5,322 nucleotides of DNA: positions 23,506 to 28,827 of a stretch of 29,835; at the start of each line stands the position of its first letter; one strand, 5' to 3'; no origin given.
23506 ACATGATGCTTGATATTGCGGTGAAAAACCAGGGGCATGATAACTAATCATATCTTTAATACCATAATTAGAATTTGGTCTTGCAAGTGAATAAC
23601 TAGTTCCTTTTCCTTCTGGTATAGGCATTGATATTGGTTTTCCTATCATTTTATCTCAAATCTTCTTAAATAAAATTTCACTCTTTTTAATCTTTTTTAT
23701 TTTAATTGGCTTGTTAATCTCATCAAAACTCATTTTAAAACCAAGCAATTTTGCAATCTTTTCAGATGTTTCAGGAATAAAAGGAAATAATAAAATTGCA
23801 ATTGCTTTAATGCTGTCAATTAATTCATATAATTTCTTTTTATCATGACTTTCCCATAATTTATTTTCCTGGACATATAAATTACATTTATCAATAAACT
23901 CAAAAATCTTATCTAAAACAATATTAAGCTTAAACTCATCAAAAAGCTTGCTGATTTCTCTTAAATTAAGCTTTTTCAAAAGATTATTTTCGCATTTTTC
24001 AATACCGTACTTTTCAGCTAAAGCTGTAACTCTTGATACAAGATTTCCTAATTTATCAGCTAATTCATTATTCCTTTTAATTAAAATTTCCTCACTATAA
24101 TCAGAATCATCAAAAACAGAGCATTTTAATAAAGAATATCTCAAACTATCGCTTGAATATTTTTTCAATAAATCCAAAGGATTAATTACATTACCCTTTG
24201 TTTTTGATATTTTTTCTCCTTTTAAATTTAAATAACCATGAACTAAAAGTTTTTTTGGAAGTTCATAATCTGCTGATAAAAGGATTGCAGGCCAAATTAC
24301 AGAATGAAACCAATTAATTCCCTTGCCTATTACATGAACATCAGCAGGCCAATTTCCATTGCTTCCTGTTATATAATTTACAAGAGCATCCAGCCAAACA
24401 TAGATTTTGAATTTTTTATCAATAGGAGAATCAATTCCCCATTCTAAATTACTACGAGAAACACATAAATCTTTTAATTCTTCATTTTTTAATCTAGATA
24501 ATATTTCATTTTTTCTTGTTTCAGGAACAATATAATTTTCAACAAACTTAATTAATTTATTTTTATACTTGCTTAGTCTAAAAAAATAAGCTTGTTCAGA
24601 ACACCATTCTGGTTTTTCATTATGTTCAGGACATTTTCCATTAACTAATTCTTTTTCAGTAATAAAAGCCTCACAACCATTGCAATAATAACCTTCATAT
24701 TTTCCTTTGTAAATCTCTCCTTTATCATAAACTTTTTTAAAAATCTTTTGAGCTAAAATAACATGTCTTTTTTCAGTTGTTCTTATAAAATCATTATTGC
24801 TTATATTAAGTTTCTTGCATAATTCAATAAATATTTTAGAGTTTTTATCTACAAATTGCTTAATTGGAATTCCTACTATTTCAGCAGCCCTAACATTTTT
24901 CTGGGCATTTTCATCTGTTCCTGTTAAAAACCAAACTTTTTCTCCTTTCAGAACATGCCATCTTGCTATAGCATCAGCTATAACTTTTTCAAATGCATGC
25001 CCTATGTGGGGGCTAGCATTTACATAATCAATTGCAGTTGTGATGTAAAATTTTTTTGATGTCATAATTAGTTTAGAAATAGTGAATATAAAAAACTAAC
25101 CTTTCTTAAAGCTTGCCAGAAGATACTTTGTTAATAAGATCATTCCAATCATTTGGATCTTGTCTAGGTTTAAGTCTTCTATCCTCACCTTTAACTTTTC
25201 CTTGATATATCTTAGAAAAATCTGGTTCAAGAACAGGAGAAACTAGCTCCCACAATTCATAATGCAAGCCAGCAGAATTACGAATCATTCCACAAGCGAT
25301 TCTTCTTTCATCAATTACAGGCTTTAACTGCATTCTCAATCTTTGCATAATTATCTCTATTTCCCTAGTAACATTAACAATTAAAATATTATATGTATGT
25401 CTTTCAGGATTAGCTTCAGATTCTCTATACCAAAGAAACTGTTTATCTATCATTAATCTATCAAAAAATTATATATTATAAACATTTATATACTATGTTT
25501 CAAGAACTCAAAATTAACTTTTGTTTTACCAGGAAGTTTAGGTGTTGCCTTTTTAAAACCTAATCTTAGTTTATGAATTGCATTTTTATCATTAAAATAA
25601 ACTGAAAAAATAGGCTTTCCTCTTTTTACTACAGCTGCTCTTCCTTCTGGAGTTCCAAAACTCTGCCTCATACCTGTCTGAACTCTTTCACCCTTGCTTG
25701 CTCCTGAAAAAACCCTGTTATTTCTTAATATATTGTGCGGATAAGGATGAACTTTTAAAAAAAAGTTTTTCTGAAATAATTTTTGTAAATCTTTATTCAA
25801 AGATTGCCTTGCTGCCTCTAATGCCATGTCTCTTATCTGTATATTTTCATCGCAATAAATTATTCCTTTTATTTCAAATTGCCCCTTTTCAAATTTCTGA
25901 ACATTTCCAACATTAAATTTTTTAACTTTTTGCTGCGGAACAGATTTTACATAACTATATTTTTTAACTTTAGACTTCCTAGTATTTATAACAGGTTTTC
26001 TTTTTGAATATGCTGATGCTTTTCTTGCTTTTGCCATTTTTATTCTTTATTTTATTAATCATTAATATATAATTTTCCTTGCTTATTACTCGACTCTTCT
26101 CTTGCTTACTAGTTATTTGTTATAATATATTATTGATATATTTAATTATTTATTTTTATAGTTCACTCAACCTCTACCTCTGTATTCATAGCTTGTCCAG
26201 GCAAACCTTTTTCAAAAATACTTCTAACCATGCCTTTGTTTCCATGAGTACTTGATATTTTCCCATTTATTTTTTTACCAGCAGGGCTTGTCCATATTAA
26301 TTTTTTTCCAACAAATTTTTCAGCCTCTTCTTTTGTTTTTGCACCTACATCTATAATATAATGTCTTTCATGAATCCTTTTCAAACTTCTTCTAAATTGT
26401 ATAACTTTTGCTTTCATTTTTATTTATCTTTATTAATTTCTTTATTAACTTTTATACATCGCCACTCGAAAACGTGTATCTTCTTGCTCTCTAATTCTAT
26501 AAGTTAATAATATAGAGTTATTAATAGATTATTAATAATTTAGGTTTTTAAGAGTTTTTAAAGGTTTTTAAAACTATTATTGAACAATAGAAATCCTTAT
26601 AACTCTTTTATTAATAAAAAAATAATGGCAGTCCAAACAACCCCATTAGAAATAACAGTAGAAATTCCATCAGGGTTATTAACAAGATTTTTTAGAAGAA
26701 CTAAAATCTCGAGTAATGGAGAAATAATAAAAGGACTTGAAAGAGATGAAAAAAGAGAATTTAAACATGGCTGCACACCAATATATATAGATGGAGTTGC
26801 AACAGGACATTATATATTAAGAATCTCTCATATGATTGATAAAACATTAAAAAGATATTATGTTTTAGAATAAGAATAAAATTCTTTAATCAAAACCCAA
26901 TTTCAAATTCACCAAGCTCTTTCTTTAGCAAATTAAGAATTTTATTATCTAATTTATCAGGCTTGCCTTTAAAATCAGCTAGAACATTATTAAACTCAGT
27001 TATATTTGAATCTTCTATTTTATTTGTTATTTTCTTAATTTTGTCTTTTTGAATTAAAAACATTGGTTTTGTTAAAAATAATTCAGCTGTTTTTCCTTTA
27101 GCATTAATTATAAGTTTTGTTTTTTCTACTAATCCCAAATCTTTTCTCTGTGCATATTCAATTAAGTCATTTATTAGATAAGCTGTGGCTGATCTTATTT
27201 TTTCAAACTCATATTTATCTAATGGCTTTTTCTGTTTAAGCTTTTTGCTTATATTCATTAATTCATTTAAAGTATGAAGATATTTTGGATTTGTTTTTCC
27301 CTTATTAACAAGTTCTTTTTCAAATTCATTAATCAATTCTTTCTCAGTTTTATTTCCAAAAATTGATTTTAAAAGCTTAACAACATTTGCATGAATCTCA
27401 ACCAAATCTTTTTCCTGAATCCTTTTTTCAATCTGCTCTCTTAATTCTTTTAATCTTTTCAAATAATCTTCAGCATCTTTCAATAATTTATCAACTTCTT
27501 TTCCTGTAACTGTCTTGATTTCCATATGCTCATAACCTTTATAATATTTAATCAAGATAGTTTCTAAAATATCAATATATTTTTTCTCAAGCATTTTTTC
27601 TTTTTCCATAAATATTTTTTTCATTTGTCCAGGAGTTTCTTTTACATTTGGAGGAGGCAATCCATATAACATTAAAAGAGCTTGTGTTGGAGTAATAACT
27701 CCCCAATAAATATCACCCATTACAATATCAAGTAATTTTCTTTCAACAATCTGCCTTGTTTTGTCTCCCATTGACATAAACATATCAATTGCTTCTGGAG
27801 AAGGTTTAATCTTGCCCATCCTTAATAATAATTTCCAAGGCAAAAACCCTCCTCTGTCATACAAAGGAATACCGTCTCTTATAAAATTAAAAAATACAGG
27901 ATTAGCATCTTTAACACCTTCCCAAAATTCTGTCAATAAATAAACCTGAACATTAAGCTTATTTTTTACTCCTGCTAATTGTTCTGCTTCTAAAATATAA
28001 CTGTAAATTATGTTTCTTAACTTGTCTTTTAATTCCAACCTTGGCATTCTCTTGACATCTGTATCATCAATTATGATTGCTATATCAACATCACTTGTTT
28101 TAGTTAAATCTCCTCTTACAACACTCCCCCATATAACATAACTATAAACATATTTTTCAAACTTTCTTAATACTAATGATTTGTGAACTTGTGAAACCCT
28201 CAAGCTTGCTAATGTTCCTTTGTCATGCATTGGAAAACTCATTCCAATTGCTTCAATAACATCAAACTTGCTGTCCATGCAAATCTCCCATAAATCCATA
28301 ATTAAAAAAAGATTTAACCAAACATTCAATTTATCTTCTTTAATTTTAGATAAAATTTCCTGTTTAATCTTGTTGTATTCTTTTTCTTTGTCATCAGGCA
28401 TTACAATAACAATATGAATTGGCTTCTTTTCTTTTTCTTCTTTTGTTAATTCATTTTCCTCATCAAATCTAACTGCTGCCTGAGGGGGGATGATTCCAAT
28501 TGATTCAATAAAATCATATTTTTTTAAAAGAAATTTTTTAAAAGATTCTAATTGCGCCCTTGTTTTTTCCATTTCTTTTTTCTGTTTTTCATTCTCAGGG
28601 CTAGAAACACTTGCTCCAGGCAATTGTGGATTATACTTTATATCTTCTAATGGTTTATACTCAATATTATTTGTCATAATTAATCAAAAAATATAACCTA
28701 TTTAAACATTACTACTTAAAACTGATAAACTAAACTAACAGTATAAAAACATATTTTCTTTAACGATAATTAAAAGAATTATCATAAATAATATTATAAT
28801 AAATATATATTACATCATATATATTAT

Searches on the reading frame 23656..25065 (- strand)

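Call 51: search_protein_families(library=pfam, proteins=[window:23656-25065:-], max_evalue=0.001)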
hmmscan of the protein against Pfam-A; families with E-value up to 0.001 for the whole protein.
window:23656-25065:- (469 aa): 4 families
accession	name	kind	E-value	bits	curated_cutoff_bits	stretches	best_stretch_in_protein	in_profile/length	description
PF09334.17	tRNA-synt_1g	-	1.6e-90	304.2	20.1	2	140-346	164-390/391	tRNA synthetases class I (M)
PF00133.28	tRNA-synt_1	-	1e-32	113.8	22.7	3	72-214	112-244/414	tRNA synthetases class I (I, L, M and V)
PF01406.26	tRNA-synt_1e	-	5.5e-14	52.7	27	2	266-329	234-297/301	tRNA synthetases class I (C) catalytic domain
PF08264.19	Anticodon_1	-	3.8e-08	33.8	25.1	1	368-445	12-97/148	Anticodon-binding domain of tRNA ligase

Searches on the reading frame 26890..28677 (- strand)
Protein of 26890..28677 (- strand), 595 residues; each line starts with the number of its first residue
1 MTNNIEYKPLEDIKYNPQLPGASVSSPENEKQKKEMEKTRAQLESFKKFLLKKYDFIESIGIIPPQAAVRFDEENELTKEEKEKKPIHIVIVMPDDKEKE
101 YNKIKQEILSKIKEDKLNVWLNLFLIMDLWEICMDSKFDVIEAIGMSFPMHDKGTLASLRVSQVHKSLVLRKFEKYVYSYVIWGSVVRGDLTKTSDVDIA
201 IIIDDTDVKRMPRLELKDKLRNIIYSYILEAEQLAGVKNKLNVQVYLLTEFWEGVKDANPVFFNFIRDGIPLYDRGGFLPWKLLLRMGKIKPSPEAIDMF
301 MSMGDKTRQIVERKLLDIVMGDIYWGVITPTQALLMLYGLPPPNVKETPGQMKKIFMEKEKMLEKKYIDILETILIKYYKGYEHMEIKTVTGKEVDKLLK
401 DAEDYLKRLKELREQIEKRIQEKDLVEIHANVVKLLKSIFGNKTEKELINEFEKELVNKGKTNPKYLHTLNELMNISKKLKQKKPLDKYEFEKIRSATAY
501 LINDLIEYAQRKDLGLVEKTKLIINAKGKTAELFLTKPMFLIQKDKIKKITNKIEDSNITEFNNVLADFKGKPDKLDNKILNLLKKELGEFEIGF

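Call 51: search_protein_families(library=pfam, proteins=[window:26890-28677:-], max_evalue=0.001)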
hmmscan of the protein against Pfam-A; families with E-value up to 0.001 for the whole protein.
window:26890-28677:- (595 aa): 2 families
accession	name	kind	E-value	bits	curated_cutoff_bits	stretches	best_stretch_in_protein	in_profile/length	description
PF01909.29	NTP_transf_2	-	5.9e-07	30.2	21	1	172-223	11-53/93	Nucleotidyltransferase domain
PF18765.7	Polbeta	-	1.5e-06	28.7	26.9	1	177-223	13-58/93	Polymerase beta, Nucleotidyltransferase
